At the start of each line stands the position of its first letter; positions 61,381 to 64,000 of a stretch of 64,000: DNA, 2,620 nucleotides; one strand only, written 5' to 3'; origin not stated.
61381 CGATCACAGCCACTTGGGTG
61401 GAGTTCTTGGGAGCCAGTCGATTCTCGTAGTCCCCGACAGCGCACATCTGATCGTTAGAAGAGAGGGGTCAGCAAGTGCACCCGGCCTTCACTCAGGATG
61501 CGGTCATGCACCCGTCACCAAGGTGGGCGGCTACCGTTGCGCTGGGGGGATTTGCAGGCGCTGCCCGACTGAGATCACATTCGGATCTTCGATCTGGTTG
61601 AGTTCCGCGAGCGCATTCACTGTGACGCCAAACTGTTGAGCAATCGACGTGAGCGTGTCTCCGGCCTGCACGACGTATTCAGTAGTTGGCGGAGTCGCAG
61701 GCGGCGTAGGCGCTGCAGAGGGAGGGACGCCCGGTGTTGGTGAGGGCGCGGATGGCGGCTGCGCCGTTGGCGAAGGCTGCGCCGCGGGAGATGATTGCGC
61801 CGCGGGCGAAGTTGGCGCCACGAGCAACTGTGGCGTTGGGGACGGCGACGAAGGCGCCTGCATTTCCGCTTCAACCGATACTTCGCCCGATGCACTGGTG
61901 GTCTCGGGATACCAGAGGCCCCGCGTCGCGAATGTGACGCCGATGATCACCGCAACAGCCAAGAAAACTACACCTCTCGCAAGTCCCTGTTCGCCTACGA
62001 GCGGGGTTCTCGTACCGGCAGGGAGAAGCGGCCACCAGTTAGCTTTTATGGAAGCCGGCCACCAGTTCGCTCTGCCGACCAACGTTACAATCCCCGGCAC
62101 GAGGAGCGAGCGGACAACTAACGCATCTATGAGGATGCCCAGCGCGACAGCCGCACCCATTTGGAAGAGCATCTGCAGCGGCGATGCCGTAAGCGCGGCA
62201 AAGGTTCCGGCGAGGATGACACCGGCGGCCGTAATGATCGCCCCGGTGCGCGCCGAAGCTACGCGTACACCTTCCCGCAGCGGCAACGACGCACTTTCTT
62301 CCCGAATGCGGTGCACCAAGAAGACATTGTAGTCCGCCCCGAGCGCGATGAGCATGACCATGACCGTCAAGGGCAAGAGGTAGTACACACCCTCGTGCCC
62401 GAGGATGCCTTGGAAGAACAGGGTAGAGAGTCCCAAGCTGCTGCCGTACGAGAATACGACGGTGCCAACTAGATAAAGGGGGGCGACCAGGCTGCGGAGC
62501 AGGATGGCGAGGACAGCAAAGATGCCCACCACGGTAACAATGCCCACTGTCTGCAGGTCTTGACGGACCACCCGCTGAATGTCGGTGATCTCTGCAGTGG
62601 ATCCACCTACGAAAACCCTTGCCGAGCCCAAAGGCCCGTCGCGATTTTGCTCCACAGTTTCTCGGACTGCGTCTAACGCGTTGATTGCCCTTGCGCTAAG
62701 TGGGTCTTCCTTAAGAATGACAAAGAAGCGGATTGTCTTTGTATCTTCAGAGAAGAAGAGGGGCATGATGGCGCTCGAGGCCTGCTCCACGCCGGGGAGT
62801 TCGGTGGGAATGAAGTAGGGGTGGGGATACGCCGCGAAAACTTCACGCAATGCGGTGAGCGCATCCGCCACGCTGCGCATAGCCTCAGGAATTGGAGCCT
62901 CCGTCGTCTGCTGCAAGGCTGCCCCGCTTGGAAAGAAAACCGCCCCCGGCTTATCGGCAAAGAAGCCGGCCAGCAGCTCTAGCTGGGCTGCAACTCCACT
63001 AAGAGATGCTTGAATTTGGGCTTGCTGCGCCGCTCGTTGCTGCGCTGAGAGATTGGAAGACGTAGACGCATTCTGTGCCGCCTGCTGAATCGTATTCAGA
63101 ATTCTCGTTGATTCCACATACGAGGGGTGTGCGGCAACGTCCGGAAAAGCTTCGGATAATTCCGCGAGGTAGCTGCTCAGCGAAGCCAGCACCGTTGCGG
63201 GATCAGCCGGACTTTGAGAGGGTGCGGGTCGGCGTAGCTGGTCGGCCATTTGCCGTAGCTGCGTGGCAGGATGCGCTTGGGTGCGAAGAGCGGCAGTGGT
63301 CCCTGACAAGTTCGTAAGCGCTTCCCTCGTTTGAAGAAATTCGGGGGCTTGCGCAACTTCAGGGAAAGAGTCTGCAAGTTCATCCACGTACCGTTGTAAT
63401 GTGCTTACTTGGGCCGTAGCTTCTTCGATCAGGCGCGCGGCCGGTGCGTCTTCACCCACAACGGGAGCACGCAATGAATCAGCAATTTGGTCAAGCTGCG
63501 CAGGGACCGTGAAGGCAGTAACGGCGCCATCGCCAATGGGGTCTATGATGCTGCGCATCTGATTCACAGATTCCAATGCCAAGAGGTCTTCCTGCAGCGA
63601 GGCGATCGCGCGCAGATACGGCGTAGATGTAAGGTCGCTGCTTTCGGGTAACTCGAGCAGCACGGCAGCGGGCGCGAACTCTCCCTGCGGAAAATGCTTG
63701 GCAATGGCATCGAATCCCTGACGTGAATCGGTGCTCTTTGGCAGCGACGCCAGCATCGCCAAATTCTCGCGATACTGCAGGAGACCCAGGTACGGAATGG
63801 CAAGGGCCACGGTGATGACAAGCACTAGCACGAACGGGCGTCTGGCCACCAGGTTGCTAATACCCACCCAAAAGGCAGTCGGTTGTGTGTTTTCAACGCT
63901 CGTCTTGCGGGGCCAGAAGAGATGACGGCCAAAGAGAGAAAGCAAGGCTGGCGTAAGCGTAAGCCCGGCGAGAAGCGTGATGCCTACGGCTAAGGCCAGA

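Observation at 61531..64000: MMPL-family transporter fused to a C-terminal proline-rich linker and LysM peptidoglycan-binding domain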

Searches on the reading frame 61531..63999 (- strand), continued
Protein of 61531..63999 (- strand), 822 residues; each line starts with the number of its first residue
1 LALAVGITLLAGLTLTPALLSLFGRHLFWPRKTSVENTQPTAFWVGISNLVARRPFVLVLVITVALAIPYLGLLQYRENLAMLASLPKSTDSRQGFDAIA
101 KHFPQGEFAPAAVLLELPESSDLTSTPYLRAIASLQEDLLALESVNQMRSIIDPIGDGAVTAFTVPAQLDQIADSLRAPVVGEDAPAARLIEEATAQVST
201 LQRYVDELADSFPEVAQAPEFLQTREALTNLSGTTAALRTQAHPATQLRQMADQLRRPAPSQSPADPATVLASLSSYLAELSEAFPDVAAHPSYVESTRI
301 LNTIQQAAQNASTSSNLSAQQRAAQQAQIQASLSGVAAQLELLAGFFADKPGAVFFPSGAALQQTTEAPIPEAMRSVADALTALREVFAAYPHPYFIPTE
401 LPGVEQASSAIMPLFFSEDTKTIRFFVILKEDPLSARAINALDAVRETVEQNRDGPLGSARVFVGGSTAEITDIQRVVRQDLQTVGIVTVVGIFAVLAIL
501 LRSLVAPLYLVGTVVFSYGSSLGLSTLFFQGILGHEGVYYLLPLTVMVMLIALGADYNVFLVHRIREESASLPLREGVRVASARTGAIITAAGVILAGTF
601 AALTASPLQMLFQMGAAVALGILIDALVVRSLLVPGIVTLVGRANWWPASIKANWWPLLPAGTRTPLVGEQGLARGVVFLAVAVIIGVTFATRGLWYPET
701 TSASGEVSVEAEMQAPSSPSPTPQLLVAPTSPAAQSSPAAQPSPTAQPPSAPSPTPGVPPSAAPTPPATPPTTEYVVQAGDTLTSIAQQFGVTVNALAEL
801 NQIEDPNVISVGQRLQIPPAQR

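Call 41: predict_structure(alignment_id=A2)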
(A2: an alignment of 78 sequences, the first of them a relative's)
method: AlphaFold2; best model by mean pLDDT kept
length: 1140 residues; sequences in the alignment: 78
mean_pLDDT: 83.9   pTM: 0.74
mean pLDDT of the five models: 83.9, 83.9, 83.8, 83.3, 81.2
residues with pLDDT >= 90: 734; 70-90: 184; 50-70: 101; < 50: 121
segments of 3 or more residues with pLDDT < 50: 499-503, 576-582, 675-685, 970-989, 1010-1086
pLDDT, mean of each block of 10 residues (from residue 1): 95 98 97 85 79 92 82 96 97 97 95 90 95 93 93 95 96 93 94 97 93 97 97 92 95 96 94 95 95 96 95 94 98 97 86 73 96 97 97 89 91 95 90 93 94 96 95 84 93 75 56 76 82 76 77 68 68 51 70 93 94 93 81 58 67 71 68 48 59 92 92 90 87 94 94 90 94 93 93 93 95 93 95 96 96 93 96 92 93 95 94 97 94 97 96 96 75 42 44 58 59 40 35 37 32 32 36 37 50 94 96 96 94 84
secondary structure, 60 per line:
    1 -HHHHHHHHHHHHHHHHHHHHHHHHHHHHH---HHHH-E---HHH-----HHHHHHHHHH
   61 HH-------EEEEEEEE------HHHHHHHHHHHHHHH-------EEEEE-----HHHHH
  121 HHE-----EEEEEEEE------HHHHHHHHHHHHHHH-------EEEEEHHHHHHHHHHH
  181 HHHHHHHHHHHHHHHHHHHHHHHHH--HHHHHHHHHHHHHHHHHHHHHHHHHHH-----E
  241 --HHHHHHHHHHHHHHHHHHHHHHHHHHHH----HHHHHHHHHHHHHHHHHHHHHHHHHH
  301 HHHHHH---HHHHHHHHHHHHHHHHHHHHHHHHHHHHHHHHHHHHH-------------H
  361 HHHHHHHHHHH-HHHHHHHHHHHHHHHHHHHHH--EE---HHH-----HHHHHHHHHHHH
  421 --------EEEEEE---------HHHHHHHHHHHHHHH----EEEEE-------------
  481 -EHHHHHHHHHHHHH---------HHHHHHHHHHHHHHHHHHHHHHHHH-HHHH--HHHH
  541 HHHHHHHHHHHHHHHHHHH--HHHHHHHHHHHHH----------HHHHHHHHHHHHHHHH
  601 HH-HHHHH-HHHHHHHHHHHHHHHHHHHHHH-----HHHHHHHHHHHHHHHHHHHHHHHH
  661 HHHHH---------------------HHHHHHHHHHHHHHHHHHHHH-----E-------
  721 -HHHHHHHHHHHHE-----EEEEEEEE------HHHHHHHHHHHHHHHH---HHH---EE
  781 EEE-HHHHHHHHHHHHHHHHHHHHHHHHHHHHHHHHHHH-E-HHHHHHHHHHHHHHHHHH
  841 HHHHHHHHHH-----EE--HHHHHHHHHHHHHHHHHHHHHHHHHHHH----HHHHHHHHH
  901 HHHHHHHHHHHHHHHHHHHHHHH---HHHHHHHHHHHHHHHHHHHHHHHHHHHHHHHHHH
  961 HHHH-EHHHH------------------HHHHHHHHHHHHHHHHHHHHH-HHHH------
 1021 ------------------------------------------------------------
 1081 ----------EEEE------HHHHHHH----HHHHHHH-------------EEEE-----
elements in order (helices of 4 or more, strands of 3 or more residues): H2-30 H34-37 H51-62 E70-77 H84-98 E106-110 H116-122 E129-136 H143-157 E165-169 H170-205 H208-234 H243-270 H275-306 H310-346 H360-371 H373-393 H409-420 E429-434 H444-458 E463-467 H483-495 H505-529 H531-534 H537-559 H562-574 H585-602 H604-608 H610-631 H637-665 H687-707 H722-733 E740-747 H754-769 E779-783 H785-819 H823-850 H860-887 H892-923 H927-964 H967-970 H989-1009 H1011-1014 E1091-1094 H1101-1107 H1112-1118 E1132-1135

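Call 43: fold_search(model_id=the predicted structure, library=pdb)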
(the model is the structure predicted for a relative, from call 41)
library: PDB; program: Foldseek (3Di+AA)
matches with E <= 10: 561; with E <= 0.001: 311
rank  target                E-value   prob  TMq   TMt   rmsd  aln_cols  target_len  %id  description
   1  9mvz_D                8.2e-45  1.00  0.61  0.73  27.1       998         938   24  Tripartite complex of MmpL5-S5-AcpM from Mycolicibacterium smegmatis (released 2025-07-30)
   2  9syt_A                3.9e-41  1.00  0.60  0.80  13.5       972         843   24  Asymmetric hexameric MmpS4-MmpL4 complex from Mycobacterium tuberculosis with "long" coiled-coil domain (released 2026-01-28)
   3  9syj_B                4.4e-40  1.00  0.60  0.84  13.0       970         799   23  Asymmetric hexameric MmpS4-MmpL4 complex from Mycobacterium tuberculosis with "short" coiled-coil domain (released 2026-01-28)
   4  9u4t_A                4.7e-40  1.00  0.58  0.88   6.6       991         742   21  Cryo-EM map of MSMEG_3496 in complex with AcpM, size exclusion chromatography peak1 (released 2025-12-10)
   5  9syj_A                6.5e-40  1.00  0.60  0.85   8.0       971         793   23  Asymmetric hexameric MmpS4-MmpL4 complex from Mycobacterium tuberculosis with "short" coiled-coil domain (released 2026-01-28)
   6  9syt_B                1.0e-39  1.00  0.59  0.80  16.2       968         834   24  Asymmetric hexameric MmpS4-MmpL4 complex from Mycobacterium tuberculosis with "long" coiled-coil domain (released 2026-01-28)
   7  9mw0_D                1.5e-39  1.00  0.60  0.86   8.0       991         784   23  Bipartite complex of MmpL5-AcpM from Mycolicibacterium smegmatis (released 2025-07-30)
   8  9dp6_A                3.0e-38  1.00  0.59  0.89   5.3       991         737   22  Mycolicibacterium smegmatis MmpL5-AcpM structure (released 2024-10-23)
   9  9gi0_B                7.6e-38  1.00  0.58  0.90   5.0       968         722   21  Truncated MmpL4 in detergent (released 2025-02-19)
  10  9b46                  9.7e-38  1.00  0.58  0.90   4.8       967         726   22  Mycolicibacterium smegmatis MmpL5 structure (released 2024-10-02)
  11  9b43                  3.2e-37  1.00  0.58  0.88   6.0       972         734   22  Mycolicibacterium smegmatis MmpL4 structure (released 2024-10-02)
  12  9syj_C                2.2e-36  1.00  0.57  0.89   5.7       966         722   21  Asymmetric hexameric MmpS4-MmpL4 complex from Mycobacterium tuberculosis with "short" coiled-coil domain (released 2026-01-28)
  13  9mx0_A                7.8e-36  1.00  0.58  0.90   3.9       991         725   22  Cluster of bipartite complex of MmpL5-AcpM from Mycolicibacterium smegmatis (released 2025-07-30)
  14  8zkp_A                8.5e-36  1.00  0.59  0.85   9.1       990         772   22  Cryo-EM structure of the efflux transporter MmpL5/MmpS5 from Mycobacterium tuberculosis, C3 symmetry (released 2025-05-21)
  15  9u51_A                2.5e-34  1.00  0.58  0.89   5.3       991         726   20  Cryo-EM structure of Mycobacterium tuberculosis MmpL5 in complex with AcpM (released 2025-12-10)
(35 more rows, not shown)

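Call 47: list_cluster_members(proteins=[P0001, P0002, P0019, P0020, P0030, P0033, P0035, P0034])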
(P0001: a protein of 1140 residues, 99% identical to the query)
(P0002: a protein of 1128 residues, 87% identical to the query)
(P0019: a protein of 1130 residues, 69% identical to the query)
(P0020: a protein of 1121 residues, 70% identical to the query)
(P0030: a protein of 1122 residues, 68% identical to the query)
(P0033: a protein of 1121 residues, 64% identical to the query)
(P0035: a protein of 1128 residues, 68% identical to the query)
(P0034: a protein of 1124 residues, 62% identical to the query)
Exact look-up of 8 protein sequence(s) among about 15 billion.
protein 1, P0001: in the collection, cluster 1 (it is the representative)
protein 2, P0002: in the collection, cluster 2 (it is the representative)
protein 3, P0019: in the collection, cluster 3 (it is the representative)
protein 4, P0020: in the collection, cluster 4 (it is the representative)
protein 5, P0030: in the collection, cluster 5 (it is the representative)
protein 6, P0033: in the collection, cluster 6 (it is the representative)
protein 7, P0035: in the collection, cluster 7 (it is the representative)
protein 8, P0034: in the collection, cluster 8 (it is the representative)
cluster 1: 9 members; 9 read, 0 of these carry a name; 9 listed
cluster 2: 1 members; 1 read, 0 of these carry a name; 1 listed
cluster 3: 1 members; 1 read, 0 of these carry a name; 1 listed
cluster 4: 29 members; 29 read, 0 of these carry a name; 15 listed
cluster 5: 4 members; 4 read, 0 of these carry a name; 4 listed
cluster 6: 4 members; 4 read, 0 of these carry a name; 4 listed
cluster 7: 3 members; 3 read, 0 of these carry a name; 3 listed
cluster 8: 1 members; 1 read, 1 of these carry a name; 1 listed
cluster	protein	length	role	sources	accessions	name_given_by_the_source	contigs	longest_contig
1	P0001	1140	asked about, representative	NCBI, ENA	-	-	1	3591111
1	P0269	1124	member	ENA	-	-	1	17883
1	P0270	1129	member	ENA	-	-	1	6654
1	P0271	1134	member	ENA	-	-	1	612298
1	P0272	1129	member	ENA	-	-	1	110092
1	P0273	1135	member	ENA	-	-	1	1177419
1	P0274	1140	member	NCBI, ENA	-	-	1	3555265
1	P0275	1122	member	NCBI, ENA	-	-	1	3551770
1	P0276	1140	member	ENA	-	-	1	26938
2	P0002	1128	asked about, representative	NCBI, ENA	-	-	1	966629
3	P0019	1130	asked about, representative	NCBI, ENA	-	-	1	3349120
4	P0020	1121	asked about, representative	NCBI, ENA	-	-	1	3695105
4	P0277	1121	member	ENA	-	-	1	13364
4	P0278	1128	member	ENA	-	-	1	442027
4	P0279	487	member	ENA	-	-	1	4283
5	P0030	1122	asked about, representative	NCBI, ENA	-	-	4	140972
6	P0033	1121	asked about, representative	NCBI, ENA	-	-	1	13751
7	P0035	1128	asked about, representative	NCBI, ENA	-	-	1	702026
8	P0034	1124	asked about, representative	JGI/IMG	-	RND superfamily putative drug exporter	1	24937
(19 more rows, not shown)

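Call 56: find_encoding_contigs(protein=P0055, flank=5000, max_places=2)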
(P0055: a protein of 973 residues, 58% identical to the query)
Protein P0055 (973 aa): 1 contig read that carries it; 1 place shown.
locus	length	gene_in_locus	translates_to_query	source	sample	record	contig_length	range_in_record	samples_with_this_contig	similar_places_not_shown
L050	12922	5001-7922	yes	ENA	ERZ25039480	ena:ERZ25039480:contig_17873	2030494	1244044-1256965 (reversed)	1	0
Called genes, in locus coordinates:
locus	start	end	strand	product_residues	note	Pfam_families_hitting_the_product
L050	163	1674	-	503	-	PF01915:Glyco_hydro_3_C, PF07691:PA14 (faint), PF14310:Fn3-like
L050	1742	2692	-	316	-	PF00933:Glyco_hydro_3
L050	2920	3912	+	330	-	PF09594:GT87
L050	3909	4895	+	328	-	PF09594:GT87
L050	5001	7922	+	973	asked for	PF03176:MMPL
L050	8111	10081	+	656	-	PF01012:ETF, PF00766:ETF_alpha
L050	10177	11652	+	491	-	PF21162:ETFQO_UQ-bd, PF05187:Fer4_ETF_QO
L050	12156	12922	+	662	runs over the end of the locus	PF02776:TPP_enzyme_N, PF00205:TPP_enzyme_M, PF02775:TPP_enzyme_C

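Call 57: find_encoding_contigs(protein=P0049, flank=5000, max_places=2)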
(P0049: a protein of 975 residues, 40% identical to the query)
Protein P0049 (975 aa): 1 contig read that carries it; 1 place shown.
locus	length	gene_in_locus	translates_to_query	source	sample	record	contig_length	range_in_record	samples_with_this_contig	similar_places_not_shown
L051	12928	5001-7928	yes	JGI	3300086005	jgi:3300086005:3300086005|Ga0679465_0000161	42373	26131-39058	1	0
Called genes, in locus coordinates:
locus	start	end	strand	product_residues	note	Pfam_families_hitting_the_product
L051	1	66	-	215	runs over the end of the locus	PF14803:Zn_ribbon_Nudix, PF00293:NUDIX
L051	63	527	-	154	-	-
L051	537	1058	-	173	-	PF00731:AIRC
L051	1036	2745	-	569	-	PF04229:GrpB, PF22660:RS_preATP-grasp-like, PF13549:ATP-grasp_5 (weak), PF02222:ATP-grasp, PF17769:PurK_C, PF21244:PurT_C (weak)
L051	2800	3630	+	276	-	PF01553:Acyltransferase (weak)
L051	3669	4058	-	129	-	PF11236:DUF3037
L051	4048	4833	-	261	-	PF20613:HipA_2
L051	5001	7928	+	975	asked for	PF03176:MMPL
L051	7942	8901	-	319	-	PF26999:ABC-2_memb_rel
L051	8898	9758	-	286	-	PF02463:SMC_N (faint), PF00005:ABC_tran, PF13304:AAA_21 (weak)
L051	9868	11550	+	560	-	PF02518:HATPase_c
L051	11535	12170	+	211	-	PF00072:Response_reg, PF00196:GerE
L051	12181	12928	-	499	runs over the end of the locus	-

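Call 59: search_protein_families(library=pfam, proteins=[P0274, P0046, P0055], max_evalue=0.001)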
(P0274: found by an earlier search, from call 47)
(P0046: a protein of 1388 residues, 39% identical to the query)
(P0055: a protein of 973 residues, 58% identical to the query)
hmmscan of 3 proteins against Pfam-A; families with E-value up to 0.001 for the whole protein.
P0274 (1140 aa): 4 families
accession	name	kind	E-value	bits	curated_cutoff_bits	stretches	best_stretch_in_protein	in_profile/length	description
PF03176.21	MMPL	-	1.9e-126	421.9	20.5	2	45-374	2-331/333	MMPL family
PF01476.26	LysM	-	8.2e-17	61.3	20.9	1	1093-1136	1-43/43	LysM domain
PF00873.25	ACR_tran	-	7.9e-05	21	28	1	160-341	310-489/1021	AcrB/AcrD/AcrF family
PF23473.1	LysM3_LYK4_5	-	0.0002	21.8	29.3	1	1093-1126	5-38/48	LYK4/5 LysM3 domain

P0046 (1388 aa): 1 family
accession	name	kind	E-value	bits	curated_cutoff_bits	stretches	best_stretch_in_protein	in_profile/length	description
PF03176.21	MMPL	-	1.3e-116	389.6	20.5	2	45-380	2-332/333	MMPL family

P0055 (973 aa): 1 family
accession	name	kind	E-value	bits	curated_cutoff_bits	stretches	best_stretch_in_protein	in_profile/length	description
PF03176.21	MMPL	-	3e-115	385.2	20.5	2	45-379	2-332/333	MMPL family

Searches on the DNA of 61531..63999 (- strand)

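Call 51: search_rna_families(source=L001, start=9200, end=10060, threshold=evalue, max_evalue=1)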
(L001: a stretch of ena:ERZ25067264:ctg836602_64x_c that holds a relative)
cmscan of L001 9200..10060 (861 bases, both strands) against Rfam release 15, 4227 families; matches with E-value up to 1: 0.
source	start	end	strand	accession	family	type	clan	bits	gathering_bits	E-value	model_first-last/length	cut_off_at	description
